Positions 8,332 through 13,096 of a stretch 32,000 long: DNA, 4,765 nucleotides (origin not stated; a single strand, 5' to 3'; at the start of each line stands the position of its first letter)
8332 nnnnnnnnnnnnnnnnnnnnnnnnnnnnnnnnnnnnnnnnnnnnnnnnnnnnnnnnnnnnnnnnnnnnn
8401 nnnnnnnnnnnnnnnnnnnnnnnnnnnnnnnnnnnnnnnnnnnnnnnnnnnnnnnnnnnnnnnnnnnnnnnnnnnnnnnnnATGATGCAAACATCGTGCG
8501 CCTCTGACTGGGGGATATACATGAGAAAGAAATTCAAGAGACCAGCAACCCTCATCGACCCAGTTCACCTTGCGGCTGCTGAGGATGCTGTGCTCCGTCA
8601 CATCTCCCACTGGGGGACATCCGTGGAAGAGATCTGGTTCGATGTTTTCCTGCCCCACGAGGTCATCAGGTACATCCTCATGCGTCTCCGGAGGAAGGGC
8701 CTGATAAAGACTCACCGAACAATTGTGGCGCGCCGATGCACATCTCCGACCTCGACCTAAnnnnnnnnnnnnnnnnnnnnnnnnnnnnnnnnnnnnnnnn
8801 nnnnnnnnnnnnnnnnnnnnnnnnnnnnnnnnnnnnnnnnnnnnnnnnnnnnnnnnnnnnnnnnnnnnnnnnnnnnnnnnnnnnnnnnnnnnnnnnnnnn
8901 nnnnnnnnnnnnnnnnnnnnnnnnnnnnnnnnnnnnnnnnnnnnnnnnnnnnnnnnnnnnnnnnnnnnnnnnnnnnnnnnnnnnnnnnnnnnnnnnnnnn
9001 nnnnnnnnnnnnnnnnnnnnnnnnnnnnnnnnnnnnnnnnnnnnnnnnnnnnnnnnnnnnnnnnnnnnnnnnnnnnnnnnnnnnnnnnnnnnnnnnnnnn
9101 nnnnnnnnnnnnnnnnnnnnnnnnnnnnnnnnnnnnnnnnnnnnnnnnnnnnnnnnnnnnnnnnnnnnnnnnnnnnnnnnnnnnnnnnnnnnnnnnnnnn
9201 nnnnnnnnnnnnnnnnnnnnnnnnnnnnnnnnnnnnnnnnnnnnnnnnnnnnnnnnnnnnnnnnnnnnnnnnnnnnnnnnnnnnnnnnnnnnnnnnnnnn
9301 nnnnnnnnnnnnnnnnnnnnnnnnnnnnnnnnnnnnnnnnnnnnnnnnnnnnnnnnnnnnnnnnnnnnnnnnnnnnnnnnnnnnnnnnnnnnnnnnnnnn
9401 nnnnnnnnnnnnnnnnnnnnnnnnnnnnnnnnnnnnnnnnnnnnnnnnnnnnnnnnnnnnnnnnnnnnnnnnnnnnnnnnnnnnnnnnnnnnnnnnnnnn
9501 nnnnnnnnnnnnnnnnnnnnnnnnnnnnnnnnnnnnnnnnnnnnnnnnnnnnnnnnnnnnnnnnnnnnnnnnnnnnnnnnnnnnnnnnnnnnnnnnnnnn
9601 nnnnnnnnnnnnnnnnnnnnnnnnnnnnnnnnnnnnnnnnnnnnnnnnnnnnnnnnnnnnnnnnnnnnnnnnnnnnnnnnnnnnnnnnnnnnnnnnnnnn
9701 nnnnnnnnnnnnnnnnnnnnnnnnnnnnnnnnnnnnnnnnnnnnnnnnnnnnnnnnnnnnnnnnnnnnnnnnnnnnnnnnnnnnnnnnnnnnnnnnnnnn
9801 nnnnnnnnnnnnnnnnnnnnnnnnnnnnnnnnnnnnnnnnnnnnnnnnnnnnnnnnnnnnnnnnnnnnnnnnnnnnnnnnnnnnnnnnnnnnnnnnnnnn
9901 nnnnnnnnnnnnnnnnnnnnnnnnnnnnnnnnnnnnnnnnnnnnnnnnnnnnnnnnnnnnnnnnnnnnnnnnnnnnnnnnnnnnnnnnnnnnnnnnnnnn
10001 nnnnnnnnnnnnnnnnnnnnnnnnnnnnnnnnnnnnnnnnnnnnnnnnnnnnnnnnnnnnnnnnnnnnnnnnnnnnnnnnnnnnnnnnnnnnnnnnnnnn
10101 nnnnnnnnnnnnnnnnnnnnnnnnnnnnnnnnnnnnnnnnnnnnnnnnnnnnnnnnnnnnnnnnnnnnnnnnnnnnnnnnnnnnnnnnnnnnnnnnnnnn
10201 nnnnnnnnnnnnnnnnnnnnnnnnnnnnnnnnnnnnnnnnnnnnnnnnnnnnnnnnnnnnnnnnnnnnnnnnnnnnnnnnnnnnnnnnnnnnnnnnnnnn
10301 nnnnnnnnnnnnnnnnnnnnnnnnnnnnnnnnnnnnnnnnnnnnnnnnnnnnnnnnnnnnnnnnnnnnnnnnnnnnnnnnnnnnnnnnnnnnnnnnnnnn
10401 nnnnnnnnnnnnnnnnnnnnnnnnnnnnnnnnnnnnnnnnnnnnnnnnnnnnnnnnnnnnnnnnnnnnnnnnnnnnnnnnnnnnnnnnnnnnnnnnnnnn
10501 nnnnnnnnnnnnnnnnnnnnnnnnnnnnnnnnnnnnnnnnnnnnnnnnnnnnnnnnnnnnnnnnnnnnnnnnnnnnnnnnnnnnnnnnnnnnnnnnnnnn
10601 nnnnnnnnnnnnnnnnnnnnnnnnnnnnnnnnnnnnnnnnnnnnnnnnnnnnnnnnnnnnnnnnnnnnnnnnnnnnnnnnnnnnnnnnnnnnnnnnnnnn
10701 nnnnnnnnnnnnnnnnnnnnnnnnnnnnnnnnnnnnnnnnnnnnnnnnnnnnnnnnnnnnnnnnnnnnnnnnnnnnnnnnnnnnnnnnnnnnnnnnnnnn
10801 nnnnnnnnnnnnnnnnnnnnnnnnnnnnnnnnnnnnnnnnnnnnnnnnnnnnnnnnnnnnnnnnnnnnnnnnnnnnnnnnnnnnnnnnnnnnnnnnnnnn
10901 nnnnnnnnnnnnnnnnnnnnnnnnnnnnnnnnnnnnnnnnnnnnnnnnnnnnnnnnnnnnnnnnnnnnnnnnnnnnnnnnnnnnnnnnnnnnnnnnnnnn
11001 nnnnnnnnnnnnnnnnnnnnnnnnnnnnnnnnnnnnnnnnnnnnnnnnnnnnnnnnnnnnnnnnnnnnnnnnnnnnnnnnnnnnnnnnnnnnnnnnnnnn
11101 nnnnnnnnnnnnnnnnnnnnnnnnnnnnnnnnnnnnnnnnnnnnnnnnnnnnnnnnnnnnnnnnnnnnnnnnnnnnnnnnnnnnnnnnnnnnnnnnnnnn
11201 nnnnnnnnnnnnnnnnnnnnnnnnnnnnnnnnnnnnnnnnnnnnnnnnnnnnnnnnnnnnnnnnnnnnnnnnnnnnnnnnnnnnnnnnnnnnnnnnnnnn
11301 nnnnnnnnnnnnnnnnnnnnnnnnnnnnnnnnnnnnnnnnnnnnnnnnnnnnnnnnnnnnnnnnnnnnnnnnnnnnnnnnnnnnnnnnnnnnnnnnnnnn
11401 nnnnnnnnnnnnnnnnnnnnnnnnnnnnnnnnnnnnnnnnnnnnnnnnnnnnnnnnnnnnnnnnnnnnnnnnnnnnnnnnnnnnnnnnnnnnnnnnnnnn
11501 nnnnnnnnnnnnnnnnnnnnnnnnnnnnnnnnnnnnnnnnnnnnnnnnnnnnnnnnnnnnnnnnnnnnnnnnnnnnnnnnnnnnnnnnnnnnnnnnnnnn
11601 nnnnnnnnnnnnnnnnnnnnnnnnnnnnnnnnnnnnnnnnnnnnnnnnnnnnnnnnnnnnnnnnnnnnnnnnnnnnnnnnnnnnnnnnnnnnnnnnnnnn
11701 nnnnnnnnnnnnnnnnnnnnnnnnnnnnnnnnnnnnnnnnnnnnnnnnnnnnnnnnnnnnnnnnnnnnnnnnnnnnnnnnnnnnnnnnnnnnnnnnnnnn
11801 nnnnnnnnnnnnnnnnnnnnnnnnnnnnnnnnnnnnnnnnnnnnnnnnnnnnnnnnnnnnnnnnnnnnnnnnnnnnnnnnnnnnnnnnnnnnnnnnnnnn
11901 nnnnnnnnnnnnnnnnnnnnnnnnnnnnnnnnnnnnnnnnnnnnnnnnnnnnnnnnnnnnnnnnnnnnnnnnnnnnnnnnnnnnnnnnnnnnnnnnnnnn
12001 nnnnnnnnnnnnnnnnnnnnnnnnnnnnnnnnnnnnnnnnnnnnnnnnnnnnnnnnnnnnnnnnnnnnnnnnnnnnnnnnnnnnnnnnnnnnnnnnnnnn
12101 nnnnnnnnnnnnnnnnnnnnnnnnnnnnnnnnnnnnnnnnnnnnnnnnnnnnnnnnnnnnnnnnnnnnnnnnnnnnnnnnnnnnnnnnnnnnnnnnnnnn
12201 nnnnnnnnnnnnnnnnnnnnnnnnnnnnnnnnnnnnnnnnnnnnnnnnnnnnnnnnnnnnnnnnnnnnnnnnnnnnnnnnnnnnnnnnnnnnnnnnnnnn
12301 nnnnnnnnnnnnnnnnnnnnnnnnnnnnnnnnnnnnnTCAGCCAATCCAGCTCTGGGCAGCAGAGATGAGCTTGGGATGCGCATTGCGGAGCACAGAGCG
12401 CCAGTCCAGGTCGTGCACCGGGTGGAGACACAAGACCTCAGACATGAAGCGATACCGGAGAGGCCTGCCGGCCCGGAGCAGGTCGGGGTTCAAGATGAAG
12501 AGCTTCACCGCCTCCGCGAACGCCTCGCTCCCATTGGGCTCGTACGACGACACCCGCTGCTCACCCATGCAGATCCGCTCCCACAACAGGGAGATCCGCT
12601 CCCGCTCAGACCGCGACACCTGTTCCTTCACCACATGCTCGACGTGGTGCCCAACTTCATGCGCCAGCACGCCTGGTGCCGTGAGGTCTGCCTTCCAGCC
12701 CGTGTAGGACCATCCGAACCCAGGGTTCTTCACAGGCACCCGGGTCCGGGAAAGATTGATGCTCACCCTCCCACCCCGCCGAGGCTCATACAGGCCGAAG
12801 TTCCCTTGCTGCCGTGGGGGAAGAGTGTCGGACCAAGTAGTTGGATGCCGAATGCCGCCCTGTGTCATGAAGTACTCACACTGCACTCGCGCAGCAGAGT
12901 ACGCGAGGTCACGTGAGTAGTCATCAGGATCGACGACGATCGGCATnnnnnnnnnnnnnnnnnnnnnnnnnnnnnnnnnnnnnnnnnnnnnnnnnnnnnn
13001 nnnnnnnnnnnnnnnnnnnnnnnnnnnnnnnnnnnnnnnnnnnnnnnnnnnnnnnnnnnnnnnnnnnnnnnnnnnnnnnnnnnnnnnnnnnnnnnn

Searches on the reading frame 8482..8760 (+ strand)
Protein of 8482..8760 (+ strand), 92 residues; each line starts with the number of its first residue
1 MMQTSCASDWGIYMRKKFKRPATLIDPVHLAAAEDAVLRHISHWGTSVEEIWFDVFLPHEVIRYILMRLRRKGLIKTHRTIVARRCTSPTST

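Call 7: search_protein_families(library=pfam, proteins=[window:8482-8760:+], max_evalue=0.01)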
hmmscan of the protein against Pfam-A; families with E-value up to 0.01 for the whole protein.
window:8482-8760:+ (92 aa): 0 families

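Call 8: search_protein_families(library=phrogs, proteins=[window:8482-8760:+], max_evalue=0.01)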
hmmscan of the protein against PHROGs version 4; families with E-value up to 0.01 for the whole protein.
window:8482-8760:+ (92 aa): 0 families

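Call 73: search_protein_families(library=ncbifam, proteins=[window:8521-8760:+], max_evalue=0.1)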
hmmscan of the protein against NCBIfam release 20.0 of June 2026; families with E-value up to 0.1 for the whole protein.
window:8521-8760:+ (79 aa): 0 families

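Call 110: search_solved_structures(query=window:8521-8760:+, max_evalue=10)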
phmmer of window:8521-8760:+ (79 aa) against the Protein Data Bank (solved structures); distinct sequences matched with E-value up to 10: 0.

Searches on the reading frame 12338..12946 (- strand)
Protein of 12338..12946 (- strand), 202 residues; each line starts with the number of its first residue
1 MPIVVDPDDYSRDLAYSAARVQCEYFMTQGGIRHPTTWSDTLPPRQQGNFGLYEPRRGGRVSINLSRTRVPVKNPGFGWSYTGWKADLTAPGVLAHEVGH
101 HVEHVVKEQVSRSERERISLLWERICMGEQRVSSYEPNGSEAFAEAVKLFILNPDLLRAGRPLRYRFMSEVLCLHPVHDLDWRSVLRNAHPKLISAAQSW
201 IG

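Call 12: search_protein_families(library=pfam, proteins=[window:12338-12946:-], max_evalue=0.01)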
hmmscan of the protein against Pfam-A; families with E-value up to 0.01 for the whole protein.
window:12338-12946:- (202 aa): 0 families

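Call 34: find_related_loci(query=window:12338-12946:-, collection=viral_contigs, flank=10000)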
Query window:12338-12946:- (202 aa) in viral_contigs; peptide patterns used: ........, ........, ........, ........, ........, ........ (x = any residue, [..] = any of these).
24 stretches matched a pattern, but none encodes a relative of the query by tblastn (E <= 1e-3).

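Call 43: find_homologous_proteins(query=window:12338-12946:-, max_evalue=0.001)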
Query window:12338-12946:- (202 aa): 48 proteins with E <= 0.001 among 362 candidates.
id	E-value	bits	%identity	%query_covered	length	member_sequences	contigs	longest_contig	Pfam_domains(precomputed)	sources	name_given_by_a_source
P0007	1.5e-136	471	100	100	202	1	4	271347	-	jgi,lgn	jgi:hypothetical protein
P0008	2.4e-73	264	54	99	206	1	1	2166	-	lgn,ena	-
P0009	1.0e-72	262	56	99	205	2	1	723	-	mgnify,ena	mgnify:CR=1 FL=1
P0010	3.2e-72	261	57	100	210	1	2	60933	-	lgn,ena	-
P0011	3.1e-70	254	55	99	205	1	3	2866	-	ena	-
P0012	6.6e-68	246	53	99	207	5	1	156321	-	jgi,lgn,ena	-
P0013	1.5e-52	196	46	99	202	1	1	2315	-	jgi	jgi:hypothetical protein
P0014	6.4e-52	194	47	100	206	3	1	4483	-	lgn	-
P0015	6.0e-49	185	45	99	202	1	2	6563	-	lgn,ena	-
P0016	4.6e-48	182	49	99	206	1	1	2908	-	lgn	-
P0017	2.0e-47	180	46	100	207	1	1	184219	-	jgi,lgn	jgi:hypothetical protein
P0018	2.9e-47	179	43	99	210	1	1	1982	-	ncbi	-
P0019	6.8e-47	178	46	99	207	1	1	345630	-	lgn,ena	-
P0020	2.7e-46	176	46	100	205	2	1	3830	-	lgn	-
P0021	2.7e-46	176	48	99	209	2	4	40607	-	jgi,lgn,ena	-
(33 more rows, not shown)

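Call 44: find_encoding_contigs(protein=P0010, flank=10000, max_places=2)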
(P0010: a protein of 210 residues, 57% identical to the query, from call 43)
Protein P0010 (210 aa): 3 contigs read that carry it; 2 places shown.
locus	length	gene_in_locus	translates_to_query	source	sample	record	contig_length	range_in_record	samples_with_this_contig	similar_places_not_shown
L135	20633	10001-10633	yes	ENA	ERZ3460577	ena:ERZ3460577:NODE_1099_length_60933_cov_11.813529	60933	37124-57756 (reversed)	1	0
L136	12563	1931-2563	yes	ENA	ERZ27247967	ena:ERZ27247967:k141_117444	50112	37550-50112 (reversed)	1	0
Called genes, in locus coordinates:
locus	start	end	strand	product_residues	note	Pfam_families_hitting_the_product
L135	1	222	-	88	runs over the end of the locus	-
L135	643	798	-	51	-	-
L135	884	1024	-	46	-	-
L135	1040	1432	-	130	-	-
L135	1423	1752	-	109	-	-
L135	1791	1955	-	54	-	-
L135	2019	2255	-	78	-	-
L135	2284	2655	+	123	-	-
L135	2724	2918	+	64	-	-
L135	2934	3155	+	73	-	-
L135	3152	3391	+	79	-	-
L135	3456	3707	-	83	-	-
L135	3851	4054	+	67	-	-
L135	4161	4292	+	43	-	-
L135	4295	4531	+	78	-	-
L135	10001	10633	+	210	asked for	-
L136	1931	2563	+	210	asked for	-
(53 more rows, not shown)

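Call 45: find_encoding_contigs(protein=P0012, flank=10000, max_places=2)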
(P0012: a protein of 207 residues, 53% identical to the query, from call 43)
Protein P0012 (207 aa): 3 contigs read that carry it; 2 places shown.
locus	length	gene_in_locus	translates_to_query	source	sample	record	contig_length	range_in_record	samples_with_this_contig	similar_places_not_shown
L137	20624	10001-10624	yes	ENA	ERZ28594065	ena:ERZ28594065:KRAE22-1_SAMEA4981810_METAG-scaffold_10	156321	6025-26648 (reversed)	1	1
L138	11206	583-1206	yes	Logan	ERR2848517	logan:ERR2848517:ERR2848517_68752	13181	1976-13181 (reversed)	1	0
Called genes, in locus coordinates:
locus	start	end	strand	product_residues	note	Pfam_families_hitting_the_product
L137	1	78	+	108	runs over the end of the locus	-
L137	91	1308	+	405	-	-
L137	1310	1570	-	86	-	-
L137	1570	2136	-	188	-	PF00574:CLP_protease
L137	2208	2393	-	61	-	-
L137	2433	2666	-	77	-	-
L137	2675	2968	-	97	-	-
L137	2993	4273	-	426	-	PF00463:ICL, PF13714:PEP_mutase, PF00463:ICL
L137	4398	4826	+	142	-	PF00293:NUDIX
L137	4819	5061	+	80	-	-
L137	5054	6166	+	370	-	-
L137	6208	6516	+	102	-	-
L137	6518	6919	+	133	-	-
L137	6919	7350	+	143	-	-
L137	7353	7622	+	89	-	-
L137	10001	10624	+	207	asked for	-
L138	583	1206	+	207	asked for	-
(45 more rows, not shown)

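Call 72: search_solved_structures(query=window:12338-12946:-, max_evalue=10)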
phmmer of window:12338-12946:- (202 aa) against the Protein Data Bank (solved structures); distinct sequences matched with E-value up to 10: 15.
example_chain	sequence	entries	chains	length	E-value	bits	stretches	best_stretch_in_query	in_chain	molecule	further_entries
6r54_A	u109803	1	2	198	0.3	13.9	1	92-169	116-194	Pro-Pro endopeptidase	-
2n6j_A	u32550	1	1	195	0.3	13.9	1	92-169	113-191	Zinc metalloprotease Zmp1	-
5n12_A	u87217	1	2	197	0.31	13.9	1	92-169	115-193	Pro-Pro endopeptidase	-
6r52_A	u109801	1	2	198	0.31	13.9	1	92-169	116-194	Pro-Pro endopeptidase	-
6r53_A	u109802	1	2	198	0.31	13.9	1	92-169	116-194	Pro-Pro endopeptidase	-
5a0p_A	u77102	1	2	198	0.31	13.9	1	92-169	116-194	ZINC METALLOPROTEASE ZMP1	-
6r56_A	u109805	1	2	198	0.32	13.8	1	92-169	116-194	Pro-Pro endopeptidase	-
6r55_A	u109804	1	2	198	0.32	13.8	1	92-169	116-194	Pro-Pro endopeptidase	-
6r5a_A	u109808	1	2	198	0.32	13.8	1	92-169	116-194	Pro-Pro endopeptidase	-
5a0r_A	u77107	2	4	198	2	11.2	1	92-169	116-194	ZINC METALLOPROTEASE ZMP1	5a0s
6r57_A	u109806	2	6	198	2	11.2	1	92-169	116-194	Pro-Pro endopeptidase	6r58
6r59_A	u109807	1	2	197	2.1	11.2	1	92-169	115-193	Pro-Pro endopeptidase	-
5a0x_A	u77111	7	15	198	2.1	11.1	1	92-169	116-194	ZINC METALLOPROTEASE ZMP1 | Pro-Pro endopeptidase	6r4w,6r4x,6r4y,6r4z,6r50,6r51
6r5b_A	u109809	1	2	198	2.2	11.1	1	92-169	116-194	Pro-Pro endopeptidase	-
6r5c_A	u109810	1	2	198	2.2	11.1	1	92-169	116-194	Pro-Pro endopeptidase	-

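Call 73: search_protein_families(library=ncbifam, proteins=[window:12338-12946:-], max_evalue=0.1)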
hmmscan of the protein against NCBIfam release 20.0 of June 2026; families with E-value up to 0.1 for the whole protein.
window:12338-12946:- (202 aa): 1 family
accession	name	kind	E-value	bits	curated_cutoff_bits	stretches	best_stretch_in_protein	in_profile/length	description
NF050010.1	Zn_HExGHH_YpfJ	equivalog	0.015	14.9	250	1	86-106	157-177/285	KPN_02809 family neutral zinc metallopeptidase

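Call 112: search_dna_similar(query=window:12338-12946:-, collection=phages, mode=protein, max_evalue=0.001, max_rows=8)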
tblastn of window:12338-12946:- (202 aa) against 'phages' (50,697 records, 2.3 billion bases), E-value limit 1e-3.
No match.

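Call 122: search_protein_families(library=phrogs, proteins=[window:12338-12946:-], max_evalue=0.01)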
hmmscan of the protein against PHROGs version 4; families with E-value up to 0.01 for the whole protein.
window:12338-12946:- (202 aa): 0 families
